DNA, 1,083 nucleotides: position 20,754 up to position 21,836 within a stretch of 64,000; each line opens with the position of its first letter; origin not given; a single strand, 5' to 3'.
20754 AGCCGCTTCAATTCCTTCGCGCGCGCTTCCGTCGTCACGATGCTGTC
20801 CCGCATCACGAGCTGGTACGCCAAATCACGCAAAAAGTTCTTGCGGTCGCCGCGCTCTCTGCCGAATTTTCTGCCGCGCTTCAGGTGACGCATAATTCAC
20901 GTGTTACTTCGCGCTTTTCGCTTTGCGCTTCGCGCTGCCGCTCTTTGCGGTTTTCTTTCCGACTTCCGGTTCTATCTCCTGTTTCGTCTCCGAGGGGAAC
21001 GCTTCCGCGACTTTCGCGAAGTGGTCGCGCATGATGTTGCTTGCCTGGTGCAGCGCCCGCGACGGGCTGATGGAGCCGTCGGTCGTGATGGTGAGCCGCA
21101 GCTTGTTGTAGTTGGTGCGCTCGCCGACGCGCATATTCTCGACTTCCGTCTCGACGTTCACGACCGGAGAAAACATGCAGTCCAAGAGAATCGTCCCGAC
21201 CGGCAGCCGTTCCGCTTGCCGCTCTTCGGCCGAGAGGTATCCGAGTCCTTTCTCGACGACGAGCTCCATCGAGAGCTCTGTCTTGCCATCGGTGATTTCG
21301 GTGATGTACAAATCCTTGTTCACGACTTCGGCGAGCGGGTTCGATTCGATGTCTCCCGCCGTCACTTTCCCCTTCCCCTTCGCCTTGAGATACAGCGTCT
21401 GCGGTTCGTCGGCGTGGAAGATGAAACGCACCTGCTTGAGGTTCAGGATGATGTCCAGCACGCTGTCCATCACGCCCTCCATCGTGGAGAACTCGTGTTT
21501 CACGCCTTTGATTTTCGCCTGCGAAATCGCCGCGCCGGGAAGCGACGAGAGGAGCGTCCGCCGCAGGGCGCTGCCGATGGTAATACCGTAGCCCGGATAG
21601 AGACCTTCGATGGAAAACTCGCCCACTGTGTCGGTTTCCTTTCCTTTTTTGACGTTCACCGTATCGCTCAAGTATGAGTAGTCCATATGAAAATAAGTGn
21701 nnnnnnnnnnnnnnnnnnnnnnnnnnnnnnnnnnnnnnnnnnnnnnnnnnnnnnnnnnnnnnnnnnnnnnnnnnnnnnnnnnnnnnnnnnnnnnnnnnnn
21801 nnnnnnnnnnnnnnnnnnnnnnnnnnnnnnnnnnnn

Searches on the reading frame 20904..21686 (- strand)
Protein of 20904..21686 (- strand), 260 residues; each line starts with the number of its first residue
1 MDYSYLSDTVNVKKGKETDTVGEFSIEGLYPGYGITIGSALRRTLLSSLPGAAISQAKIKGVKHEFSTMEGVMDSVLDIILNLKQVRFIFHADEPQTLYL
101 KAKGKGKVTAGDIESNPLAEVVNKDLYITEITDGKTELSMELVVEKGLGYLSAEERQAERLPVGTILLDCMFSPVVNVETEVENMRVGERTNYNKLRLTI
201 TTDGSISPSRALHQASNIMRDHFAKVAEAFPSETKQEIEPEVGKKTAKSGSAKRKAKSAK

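Call 33: search_protein_families(library=pfam, proteins=[window:20904-21686:-], max_evalue=0.1)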
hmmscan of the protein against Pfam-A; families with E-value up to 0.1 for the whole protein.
window:20904-21686:- (260 aa): 4 families
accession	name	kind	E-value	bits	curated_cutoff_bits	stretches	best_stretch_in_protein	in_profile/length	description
PF01000.31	RNA_pol_A_bac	-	2.7e-31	108.7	33.9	1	58-173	2-119/119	RNA polymerase Rpb3/RpoA insert domain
PF01193.29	RNA_pol_L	-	3.6e-19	68.7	24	1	31-223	5-74/74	RNA polymerase Rpb3/Rpb11 dimerisation domain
PF13656.11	RNA_pol_L_2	-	0.048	13.8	27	0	194-226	40-72/75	RNA polymerase Rpb3/Rpb11 dimerisation domain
PF19852.4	DUF6327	-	0.076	14.1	24.1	0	173-225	7-60/83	Family of unknown function (DUF6327)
